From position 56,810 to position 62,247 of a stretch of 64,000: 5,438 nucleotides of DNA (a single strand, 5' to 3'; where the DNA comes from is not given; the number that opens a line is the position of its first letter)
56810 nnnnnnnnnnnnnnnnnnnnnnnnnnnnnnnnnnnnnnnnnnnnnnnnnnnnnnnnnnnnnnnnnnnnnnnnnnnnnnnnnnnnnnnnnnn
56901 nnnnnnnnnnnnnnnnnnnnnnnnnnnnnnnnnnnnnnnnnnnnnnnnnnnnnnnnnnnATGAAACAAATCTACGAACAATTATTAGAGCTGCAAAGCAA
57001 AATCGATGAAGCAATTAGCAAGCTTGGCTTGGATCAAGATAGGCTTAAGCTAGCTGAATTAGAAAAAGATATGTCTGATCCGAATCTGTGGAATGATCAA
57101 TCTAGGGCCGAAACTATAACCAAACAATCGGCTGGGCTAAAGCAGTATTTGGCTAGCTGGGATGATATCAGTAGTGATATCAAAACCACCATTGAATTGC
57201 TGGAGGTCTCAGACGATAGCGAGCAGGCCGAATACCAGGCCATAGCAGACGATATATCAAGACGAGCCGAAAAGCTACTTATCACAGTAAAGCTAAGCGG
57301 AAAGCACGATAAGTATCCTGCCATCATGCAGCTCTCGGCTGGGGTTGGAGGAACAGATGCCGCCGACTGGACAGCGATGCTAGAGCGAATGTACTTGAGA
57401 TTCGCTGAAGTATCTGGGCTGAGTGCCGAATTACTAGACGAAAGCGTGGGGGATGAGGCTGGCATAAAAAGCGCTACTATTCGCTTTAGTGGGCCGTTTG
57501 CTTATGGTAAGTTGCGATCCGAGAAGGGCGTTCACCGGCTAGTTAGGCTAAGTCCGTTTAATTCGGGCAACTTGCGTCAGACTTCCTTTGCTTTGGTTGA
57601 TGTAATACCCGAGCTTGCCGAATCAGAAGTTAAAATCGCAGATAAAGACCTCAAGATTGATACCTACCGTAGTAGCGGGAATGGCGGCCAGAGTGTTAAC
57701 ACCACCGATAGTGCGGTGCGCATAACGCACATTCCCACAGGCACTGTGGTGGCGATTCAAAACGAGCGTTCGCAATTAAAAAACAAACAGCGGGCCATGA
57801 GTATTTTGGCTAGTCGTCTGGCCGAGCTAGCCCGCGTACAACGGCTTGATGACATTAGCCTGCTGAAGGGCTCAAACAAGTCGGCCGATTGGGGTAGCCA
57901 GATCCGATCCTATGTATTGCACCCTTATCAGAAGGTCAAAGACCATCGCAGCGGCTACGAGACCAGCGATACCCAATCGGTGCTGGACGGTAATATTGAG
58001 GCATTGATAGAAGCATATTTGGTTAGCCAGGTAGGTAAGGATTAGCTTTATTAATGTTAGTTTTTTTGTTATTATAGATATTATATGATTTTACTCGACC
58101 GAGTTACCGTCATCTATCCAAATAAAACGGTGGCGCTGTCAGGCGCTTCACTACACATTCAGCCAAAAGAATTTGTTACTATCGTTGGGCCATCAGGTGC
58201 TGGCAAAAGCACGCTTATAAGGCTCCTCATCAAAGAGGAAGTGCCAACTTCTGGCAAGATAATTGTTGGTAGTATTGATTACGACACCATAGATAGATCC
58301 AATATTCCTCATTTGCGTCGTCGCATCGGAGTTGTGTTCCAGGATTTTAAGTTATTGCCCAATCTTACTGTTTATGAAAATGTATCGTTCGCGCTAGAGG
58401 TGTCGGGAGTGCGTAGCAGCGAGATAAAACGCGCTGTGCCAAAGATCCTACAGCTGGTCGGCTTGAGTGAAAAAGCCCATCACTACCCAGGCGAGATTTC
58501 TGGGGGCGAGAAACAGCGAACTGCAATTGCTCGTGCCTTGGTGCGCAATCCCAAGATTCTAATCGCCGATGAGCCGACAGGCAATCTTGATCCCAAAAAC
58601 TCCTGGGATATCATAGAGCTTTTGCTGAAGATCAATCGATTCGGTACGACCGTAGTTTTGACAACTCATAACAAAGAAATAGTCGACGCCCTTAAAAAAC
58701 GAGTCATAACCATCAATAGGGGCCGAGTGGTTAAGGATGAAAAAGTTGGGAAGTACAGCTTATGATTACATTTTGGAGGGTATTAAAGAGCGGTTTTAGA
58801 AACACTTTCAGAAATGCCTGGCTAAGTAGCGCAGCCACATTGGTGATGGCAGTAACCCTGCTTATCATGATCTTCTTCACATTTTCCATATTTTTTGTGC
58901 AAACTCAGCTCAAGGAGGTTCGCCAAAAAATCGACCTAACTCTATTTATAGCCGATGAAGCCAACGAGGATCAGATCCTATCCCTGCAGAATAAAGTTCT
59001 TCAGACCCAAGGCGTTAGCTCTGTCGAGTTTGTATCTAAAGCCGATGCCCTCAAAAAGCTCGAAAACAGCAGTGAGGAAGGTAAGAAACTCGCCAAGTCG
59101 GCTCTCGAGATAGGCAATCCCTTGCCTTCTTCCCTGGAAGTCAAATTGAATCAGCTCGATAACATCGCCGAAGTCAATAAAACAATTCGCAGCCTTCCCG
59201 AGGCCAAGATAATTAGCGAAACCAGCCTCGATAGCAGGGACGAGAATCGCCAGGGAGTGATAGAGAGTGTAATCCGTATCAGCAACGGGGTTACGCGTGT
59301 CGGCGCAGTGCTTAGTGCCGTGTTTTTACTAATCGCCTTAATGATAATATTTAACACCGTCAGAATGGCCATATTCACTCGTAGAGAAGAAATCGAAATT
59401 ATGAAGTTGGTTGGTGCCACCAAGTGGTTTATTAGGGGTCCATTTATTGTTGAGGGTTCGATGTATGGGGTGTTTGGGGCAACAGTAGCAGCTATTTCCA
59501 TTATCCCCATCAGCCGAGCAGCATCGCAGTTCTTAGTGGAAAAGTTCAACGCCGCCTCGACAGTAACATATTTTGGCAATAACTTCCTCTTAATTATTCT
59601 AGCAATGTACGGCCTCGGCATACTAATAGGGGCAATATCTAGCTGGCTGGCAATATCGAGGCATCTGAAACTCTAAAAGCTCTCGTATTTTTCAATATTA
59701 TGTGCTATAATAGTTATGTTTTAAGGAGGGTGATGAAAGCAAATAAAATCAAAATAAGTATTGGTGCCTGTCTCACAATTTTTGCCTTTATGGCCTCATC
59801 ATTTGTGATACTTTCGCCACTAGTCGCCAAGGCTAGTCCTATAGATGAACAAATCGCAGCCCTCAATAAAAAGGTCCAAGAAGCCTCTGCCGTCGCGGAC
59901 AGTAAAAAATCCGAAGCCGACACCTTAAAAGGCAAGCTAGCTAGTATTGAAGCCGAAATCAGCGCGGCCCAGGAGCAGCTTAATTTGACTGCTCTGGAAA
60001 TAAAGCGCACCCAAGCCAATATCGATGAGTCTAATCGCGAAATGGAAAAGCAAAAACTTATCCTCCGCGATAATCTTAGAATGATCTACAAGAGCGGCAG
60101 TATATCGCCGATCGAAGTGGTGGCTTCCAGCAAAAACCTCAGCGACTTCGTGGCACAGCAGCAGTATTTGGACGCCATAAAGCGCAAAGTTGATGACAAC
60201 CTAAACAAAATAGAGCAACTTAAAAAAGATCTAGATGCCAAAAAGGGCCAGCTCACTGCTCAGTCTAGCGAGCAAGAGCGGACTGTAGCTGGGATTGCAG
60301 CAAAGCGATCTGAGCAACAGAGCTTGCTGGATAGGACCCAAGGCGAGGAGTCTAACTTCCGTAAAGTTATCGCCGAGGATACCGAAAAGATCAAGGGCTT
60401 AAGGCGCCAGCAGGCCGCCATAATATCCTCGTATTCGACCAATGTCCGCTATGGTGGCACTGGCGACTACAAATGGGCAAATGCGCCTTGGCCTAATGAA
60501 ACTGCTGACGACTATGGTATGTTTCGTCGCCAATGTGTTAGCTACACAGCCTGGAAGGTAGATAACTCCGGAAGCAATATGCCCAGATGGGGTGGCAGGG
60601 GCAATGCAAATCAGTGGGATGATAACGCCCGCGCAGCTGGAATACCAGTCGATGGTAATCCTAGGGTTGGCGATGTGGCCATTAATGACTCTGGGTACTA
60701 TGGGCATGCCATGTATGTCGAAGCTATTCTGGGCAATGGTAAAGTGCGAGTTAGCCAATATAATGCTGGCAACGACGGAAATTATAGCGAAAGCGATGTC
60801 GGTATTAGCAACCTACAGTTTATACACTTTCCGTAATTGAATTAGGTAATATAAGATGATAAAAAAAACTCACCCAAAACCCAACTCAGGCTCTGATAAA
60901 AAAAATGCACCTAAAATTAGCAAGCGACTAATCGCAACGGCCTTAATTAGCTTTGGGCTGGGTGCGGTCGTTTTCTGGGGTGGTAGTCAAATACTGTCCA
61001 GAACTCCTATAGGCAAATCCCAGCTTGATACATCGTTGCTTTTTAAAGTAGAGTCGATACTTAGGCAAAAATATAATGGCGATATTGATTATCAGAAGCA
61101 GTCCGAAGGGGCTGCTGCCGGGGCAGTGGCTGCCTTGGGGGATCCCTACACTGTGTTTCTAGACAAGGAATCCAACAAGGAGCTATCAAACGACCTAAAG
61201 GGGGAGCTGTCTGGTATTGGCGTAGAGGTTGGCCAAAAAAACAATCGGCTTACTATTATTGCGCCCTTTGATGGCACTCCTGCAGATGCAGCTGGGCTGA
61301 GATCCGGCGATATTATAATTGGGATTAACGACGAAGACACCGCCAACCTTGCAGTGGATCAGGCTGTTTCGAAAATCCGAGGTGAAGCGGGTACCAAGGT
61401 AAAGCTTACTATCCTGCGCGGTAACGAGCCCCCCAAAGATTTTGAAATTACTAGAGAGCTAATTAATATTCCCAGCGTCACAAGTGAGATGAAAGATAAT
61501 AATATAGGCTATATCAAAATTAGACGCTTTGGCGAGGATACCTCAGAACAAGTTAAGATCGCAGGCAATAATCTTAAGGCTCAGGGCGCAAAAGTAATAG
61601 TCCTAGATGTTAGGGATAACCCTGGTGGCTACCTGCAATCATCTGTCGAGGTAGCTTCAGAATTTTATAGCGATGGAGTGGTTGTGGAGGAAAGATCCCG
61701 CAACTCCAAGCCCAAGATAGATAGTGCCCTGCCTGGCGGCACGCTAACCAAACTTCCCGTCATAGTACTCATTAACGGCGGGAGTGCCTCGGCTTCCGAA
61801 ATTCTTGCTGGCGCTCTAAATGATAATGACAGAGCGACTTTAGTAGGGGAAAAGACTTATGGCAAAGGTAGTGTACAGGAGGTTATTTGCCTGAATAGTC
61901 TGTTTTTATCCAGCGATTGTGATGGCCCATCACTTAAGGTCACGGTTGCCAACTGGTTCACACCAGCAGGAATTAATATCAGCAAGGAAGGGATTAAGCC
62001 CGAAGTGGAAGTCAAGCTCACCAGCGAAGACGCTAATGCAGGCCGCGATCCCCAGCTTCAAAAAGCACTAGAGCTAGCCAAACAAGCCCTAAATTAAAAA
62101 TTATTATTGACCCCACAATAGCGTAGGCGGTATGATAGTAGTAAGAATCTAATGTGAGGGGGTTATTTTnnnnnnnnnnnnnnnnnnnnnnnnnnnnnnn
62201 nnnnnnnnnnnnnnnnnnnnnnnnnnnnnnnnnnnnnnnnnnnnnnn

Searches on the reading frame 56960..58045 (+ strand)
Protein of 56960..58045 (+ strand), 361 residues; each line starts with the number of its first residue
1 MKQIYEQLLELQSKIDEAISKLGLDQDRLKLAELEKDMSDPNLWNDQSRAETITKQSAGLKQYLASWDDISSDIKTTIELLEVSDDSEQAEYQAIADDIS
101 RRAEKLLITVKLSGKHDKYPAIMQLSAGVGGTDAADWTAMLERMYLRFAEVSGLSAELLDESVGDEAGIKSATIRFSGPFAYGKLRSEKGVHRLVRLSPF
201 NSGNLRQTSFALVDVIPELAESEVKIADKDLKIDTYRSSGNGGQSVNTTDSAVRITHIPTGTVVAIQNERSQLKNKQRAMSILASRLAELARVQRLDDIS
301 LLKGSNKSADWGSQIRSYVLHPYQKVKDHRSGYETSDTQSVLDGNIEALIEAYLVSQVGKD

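Call 44: search_protein_families(library=pfam, proteins=[window:56960-58045:+], max_evalue=0.0001)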
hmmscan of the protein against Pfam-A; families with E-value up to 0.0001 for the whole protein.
window:56960-58045:+ (361 aa): 2 families
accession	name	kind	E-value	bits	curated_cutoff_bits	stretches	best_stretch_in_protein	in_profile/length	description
PF03462.23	PCRF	-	1.6e-45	155.7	24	1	30-213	4-194/194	PCRF domain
PF00472.26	RF-1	-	1.6e-38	131.6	35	1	221-330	2-116/116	RF-1 domain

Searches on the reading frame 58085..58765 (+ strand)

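Call 44: search_protein_families(library=pfam, proteins=[window:58085-58765:+], max_evalue=0.0001)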
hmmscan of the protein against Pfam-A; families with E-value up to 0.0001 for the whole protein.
window:58085-58765:+ (226 aa): 4 families
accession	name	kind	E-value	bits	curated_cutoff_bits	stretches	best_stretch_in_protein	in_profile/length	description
PF00005.33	ABC_tran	-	8.1e-37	127.3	25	1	19-165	2-136/137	ABC transporter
PF13304.12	AAA_21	-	7.7e-09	36.5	27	0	139-201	239-304/304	AAA domain, putative AbiEii toxin, Type IV TA system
PF13401.12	AAA_22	-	2.2e-05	25.2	27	1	27-193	4-121/130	AAA domain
PF00931.28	NB-ARC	-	2.4e-05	24.2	23.5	0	29-208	19-148/248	NB-ARC domain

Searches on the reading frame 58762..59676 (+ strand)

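Call 45: search_protein_families(library=pfam, proteins=[window:58762-59676:+], max_evalue=0.0001)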
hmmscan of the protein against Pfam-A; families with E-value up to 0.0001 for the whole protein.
window:58762-59676:+ (304 aa): 2 families
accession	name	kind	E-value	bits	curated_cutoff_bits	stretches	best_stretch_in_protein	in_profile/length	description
PF18075.7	FtsX_ECD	-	3.1e-17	63.4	23.5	1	59-147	3-92/96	FtsX extracellular domain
PF02687.27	FtsX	-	4.1e-15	56.3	25.5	1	183-299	2-117/120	FtsX-like permease C-terminal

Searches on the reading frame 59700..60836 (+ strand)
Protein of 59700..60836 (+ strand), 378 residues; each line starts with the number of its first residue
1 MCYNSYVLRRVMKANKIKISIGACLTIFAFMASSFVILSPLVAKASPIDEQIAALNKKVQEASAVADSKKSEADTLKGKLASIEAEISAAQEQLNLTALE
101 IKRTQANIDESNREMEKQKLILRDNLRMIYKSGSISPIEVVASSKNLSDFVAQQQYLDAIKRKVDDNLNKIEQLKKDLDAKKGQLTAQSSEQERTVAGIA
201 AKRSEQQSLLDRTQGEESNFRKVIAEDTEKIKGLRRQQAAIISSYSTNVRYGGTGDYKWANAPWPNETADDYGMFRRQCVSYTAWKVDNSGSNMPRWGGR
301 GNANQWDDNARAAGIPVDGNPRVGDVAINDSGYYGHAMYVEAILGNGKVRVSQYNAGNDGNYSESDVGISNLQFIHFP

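Call 45: search_protein_families(library=pfam, proteins=[window:59700-60836:+], max_evalue=0.0001)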
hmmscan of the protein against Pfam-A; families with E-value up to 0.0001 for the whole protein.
window:59700-60836:+ (378 aa): 2 families
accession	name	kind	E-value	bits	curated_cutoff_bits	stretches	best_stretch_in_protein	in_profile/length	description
PF05257.22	CHAP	-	1.1e-14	55.1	26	1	274-355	6-81/81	CHAP domain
PF24568.1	CC_PcsB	-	9.1e-06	25.9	27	1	108-178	1-72/75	Peptidoglycan hydrolase PcsB, coiled-coil domain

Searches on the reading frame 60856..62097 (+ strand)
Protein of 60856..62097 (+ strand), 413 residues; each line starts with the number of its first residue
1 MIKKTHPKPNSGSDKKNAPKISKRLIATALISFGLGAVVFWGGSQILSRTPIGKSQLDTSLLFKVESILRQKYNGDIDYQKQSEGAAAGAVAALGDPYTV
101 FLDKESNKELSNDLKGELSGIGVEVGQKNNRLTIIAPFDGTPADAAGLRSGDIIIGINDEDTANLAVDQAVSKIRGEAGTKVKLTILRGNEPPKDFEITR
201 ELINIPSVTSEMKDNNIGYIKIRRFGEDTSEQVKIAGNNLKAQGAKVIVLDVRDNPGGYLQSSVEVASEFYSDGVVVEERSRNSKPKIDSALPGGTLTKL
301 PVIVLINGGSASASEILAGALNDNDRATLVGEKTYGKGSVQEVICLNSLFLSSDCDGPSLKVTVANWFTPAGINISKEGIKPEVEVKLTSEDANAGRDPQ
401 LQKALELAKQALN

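Call 45: search_protein_families(library=pfam, proteins=[window:60856-62097:+], max_evalue=0.0001)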
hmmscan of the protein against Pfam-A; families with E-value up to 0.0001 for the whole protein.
window:60856-62097:+ (413 aa): 5 families
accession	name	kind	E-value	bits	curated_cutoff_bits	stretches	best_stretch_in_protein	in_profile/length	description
PF03572.23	Peptidase_S41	-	3.6e-48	163.7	24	1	216-386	1-165/165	Peptidase family S41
PF00595.29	PDZ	-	4.5e-13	49.8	23.2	1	115-187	8-81/81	PDZ domain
PF17820.7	PDZ_6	-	2.7e-10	40.3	27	1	140-188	8-54/54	PDZ domain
PF13180.12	PDZ_2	-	3.1e-10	40.6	27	1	120-192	2-73/80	PDZ domain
PF22694.1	CtpB_N-like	-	1.3e-06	29.2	27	1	65-105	44-84/85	Activating protease CtpB N-terminal domain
